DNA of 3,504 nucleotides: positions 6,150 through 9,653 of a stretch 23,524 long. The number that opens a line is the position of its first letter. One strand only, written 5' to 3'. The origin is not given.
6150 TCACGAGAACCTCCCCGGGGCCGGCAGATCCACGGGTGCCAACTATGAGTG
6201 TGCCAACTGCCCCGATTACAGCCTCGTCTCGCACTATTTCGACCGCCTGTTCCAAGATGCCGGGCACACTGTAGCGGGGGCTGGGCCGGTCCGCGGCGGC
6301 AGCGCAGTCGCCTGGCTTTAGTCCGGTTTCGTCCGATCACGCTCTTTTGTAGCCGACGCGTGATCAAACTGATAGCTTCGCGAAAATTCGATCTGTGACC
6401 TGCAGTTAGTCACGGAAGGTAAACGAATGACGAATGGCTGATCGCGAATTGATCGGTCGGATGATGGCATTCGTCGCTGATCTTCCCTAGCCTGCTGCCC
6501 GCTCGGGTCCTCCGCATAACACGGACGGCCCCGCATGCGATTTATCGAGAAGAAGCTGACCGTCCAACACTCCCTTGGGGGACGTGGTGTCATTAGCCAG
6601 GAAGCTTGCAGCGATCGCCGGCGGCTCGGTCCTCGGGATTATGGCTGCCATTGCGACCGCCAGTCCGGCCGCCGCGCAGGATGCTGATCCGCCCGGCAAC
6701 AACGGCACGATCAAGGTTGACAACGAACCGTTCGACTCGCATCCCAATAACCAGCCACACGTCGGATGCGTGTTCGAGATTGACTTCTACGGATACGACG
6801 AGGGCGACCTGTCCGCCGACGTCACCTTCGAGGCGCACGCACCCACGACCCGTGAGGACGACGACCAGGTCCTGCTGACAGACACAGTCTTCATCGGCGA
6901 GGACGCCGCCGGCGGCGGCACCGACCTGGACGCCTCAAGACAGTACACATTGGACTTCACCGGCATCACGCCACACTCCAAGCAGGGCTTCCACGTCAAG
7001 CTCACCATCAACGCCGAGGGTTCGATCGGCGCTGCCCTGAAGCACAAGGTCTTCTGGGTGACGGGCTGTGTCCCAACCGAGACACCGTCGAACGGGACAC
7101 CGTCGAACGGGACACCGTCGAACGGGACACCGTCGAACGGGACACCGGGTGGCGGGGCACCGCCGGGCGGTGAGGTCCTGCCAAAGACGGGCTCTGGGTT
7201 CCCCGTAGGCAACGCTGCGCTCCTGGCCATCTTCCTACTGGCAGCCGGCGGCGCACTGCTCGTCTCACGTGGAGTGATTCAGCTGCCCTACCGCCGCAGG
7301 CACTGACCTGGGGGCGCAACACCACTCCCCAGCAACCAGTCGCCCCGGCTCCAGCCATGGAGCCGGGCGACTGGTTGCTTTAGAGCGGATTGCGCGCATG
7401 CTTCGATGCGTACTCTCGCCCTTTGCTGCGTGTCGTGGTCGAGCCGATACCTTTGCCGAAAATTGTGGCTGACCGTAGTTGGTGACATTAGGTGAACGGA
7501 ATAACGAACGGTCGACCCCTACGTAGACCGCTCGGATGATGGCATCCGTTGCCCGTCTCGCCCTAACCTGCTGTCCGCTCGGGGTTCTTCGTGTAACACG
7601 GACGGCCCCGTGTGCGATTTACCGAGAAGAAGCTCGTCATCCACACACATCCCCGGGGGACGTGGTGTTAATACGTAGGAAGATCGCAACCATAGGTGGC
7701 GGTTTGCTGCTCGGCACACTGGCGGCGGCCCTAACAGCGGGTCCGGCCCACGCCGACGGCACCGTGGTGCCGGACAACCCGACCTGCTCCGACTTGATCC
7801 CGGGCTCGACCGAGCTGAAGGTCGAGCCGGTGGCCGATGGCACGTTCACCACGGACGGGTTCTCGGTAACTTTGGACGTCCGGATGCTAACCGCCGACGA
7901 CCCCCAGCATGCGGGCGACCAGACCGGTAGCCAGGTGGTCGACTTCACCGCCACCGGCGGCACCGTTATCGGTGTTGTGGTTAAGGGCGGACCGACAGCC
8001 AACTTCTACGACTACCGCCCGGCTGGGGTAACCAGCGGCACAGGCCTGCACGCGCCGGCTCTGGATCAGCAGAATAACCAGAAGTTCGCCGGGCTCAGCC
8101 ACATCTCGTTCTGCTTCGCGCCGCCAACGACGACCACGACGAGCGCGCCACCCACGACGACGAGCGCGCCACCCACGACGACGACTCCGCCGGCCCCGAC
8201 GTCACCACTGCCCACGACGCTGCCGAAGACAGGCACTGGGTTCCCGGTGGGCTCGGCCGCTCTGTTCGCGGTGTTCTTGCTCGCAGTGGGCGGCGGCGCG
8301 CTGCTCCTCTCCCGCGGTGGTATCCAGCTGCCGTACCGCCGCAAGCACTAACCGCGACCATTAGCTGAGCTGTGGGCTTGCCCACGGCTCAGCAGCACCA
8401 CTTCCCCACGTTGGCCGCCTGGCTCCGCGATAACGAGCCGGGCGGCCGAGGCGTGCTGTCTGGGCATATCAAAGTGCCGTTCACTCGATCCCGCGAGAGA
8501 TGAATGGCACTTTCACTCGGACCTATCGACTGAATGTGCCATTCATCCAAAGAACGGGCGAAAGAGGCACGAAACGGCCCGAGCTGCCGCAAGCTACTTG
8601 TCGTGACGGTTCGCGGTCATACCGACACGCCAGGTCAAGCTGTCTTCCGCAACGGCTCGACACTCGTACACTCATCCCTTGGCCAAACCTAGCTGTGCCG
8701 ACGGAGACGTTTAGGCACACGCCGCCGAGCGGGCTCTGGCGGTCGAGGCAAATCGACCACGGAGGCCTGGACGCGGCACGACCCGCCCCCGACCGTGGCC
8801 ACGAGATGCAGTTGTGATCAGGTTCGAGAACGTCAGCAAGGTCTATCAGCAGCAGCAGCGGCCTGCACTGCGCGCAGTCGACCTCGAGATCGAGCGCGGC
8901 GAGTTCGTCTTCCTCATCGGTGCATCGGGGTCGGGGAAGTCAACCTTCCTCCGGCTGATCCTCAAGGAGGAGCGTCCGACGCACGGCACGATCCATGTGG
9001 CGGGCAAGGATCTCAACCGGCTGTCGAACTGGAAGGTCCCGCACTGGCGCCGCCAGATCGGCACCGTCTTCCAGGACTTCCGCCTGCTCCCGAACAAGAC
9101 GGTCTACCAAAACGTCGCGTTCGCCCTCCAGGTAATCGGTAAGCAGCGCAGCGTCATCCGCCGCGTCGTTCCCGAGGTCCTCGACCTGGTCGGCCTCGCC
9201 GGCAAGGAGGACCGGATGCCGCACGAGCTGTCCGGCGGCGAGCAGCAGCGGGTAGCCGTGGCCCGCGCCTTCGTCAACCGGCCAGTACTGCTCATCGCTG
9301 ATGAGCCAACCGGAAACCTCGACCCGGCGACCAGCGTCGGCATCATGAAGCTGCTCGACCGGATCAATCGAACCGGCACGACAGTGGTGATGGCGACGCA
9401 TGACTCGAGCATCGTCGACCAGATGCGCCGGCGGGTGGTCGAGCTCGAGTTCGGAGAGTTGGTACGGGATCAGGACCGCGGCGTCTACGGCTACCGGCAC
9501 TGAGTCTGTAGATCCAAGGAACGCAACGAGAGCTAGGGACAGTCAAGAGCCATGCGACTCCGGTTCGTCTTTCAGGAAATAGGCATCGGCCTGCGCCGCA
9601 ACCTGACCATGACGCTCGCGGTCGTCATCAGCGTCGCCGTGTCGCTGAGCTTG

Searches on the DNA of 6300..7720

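Call 6: search_rna_families(source=window, start=6300, end=7720, threshold=evalue, max_evalue=10, show_alignments=2)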
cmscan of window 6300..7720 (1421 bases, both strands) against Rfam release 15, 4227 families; matches with E-value up to 10: 12.
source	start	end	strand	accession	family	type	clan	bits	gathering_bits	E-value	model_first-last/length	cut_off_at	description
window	7306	7402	-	RF03877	mir-3937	Gene; miRNA;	-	31.1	84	0.00067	1-102/102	no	mir-3937 microRNA precursor family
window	7321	7386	-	RF03178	mir-4515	Gene; miRNA;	-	28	99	0.022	1-81/81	no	mir-4515 microRNA precursor family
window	7311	7397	+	RF03317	mir-4874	Gene; miRNA;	-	27.3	70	0.037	1-94/94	no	mir-4874 microRNA precursor family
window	7331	7379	+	RF01025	mir-934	Gene; miRNA;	-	26.7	80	0.013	1-83/83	no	mir-934 microRNA precursor family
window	7333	7377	-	RF03934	mir-m107-1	Gene; miRNA;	-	26.2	83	0.034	1-65/65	no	mir-m107-1 microRNA precursor family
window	7333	7377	+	RF03934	mir-m107-1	Gene; miRNA;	-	26.1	83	0.036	1-65/65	no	mir-m107-1 microRNA precursor family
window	7313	7395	-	RF03448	mir-6131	Gene; miRNA;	-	23.9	66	0.056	1-105/105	no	mir-6131 microRNA precursor family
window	7332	7378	+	RF03847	mir-1538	Gene; miRNA;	-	21.5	78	0.27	1-58/58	no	mir-1538 microRNA precursor family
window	7321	7389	+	RF03976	MIR898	Gene; miRNA;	-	19.8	75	0.4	1-154/154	no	MIR898 microRNA precursor family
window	7331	7379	-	RF03470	mir-571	Gene; miRNA;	-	17.8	40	2.8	1-85/85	no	mir-571 microRNA precursor family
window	6424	6481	+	RF01304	sR5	Gene; snRNA; snoRNA; CD-box;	-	16.7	40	0.48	1-53/53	no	Small nucleolar RNA sR5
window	7313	7396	-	RF04153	MIR856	Gene; miRNA;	-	14.8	297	0.83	1-258/258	no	MIR856 microRNA precursor family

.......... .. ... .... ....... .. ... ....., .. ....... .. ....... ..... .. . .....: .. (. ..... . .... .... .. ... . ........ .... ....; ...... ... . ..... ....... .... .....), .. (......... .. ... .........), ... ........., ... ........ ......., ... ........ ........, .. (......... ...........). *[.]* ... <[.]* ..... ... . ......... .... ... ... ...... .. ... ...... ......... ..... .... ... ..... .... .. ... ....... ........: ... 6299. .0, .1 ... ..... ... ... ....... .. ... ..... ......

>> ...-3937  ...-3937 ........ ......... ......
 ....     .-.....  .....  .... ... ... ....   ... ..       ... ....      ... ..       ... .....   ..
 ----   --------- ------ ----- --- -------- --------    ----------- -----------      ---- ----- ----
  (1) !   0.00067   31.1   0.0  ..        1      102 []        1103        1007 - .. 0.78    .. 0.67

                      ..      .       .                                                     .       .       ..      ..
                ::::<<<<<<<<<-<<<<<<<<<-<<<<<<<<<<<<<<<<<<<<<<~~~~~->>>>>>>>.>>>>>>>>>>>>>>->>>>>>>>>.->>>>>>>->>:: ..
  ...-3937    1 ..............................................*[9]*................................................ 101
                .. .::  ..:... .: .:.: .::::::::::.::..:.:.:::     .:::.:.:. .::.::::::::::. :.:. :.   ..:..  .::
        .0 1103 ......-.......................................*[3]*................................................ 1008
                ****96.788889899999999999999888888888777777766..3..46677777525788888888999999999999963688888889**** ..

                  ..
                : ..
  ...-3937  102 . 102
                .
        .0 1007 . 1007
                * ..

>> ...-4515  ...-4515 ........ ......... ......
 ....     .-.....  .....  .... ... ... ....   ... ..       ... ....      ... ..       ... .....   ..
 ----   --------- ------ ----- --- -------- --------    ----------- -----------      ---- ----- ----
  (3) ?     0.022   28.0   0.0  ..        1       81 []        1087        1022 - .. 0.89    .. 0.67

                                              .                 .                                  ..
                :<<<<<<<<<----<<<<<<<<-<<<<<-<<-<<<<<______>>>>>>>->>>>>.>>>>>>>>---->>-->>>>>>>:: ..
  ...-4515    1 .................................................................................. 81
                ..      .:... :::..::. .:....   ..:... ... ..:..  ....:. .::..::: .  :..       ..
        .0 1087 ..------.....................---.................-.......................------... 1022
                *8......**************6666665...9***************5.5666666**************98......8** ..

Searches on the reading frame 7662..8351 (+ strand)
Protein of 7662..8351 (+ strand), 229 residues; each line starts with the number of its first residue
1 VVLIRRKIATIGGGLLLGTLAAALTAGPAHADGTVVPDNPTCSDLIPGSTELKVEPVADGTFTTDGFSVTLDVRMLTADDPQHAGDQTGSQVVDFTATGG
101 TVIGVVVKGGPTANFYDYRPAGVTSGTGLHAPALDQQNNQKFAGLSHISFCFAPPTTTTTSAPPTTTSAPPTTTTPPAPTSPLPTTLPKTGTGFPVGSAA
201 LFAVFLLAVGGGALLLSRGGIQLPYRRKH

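Call 12: search_protein_families(library=pfam, proteins=[window:7662-8351:+], max_evalue=0.01)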
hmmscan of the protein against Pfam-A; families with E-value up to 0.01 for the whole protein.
window:7662-8351:+ (229 aa): 0 families

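Call 34: find_homologous_proteins(query=window:7665-8351:+)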
Query window:7665-8351:+ (228 aa): 418 proteins with E <= 0.001 among 8000 candidates; the best 120 are listed.
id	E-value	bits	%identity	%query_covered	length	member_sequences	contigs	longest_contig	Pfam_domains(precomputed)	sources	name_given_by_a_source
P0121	4.4e-133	460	100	94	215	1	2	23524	-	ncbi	-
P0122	4.5e-65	237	75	64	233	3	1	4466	-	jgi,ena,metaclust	metaclust:\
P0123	8.2e-65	237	60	93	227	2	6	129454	-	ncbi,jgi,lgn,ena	-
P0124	4.9e-64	234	59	83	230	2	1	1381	-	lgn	-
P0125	2.1e-58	216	76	61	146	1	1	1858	-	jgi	jgi:hypothetical protein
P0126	1.7e-54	203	72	53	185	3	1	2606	-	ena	-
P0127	2.6e-50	189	75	56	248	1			-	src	-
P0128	7.1e-49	184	54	79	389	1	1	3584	-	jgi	jgi:hypothetical protein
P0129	3.1e-47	179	64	59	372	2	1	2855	-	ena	-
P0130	8.9e-47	178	62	58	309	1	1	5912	-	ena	-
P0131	1.5e-45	174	61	65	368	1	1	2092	PF16640.12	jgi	jgi:Bacterial Ig-like domain (group 3)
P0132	1.7e-44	170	65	60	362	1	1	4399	PF16640.12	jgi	-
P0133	1.8e-44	170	56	68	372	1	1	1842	PF16640.12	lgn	-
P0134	2.3e-44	170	58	69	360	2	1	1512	-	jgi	jgi:hypothetical protein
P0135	1.5e-43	167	57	68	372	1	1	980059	PF16640.12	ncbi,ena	-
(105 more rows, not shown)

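Call 35: find_encoding_contigs(protein=P0123, flank=4000, max_places=6)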
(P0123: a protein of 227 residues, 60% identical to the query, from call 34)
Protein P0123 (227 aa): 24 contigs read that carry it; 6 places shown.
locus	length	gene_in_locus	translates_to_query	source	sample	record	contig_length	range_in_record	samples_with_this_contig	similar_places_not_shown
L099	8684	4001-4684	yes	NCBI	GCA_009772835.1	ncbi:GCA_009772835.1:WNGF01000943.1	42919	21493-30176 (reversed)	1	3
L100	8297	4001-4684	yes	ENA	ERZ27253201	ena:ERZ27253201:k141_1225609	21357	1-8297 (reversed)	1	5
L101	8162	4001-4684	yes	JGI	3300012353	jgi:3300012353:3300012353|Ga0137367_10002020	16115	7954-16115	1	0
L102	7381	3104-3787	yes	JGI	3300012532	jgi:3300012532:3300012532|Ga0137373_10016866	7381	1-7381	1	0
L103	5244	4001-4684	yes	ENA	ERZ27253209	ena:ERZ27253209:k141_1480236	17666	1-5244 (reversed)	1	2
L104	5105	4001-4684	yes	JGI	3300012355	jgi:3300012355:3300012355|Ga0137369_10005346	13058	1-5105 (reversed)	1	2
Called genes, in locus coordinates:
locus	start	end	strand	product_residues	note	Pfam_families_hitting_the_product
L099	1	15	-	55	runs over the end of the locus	PF00471:Ribosomal_L33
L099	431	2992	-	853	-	PF01590:GAF, PF13185:GAF_2, PF13492:GAF_3, PF00990:GGDEF, PF00563:EAL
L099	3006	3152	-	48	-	-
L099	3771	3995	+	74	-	-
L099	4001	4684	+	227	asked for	-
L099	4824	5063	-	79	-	-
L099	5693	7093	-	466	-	PF00534:Glycos_transf_1, PF13692:Glyco_trans_1_4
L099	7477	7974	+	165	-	PF04461:YajQ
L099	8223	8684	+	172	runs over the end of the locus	-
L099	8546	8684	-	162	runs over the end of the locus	PF13358:DDE_3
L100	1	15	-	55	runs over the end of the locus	PF00471:Ribosomal_L33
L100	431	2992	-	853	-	PF01590:GAF, PF13185:GAF_2, PF13492:GAF_3, PF00990:GGDEF, PF00563:EAL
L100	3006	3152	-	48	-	-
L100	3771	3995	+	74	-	-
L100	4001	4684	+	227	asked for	-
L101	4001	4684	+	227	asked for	-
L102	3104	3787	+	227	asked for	-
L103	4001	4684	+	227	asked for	-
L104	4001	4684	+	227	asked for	-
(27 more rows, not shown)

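Call 36: find_encoding_contigs(protein=P0122, flank=4000, max_places=3)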
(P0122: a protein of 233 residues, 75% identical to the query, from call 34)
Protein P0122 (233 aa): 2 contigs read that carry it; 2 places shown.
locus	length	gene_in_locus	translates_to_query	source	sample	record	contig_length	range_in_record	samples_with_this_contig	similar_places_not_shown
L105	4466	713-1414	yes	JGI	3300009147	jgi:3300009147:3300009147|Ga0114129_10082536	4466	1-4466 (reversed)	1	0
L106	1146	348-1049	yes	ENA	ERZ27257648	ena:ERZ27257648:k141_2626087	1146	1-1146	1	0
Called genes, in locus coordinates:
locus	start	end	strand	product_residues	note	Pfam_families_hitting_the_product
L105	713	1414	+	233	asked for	-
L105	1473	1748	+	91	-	-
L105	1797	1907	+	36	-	-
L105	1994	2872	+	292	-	PF13472:Lipase_GDSL_2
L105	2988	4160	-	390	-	PF05762:VWA_CoxE, PF13519:VWA_2 (weak)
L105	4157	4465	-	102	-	?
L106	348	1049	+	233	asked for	-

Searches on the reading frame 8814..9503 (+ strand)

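Call 12: search_protein_families(library=pfam, proteins=[window:8814-9503:+], max_evalue=0.01)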
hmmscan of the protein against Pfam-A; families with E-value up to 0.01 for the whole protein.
window:8814-9503:+ (229 aa): 12 families
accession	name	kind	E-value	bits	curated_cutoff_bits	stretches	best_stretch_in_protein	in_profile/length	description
PF00005.33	ABC_tran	-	2.2e-37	129.1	25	1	19-166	1-136/137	ABC transporter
PF13304.12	AAA_21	-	2.8e-09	37.9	27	2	137-202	236-304/304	AAA domain, putative AbiEii toxin, Type IV TA system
PF13191.12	AAA_16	-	2e-05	25.6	32.6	1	25-82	18-73/167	AAA ATPase domain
PF02463.25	SMC_N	-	0.00048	20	40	0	131-206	135-207/220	RecF/RecN/SMC N terminal domain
PF13401.12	AAA_22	-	0.00072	20.3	27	1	29-107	5-60/130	AAA domain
PF13555.12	AAA_29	-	0.00074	19.6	27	1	23-46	16-39/61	P-loop containing region of AAA domain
PF13481.12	AAA_25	-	0.0028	17.8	27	0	21-46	25-50/195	AAA domain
PF20720.3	nSTAND3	-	0.0031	17.6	27.2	0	25-71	13-58/155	Novel STAND NTPase 3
PF03193.22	RsgA_GTPase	-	0.0033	17.7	30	1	14-57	92-134/174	RsgA GTPase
PF13671.12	AAA_33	-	0.0049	17.6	27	0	32-54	2-24/143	AAA domain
PF01580.24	FtsK_SpoIIIE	-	0.0079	16.1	24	0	32-49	42-59/221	FtsK/SpoIIIE family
PF25199.1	nSTAND_NTPase5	-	0.0084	16.4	34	0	26-47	38-59/145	Novel STAND NTPase 5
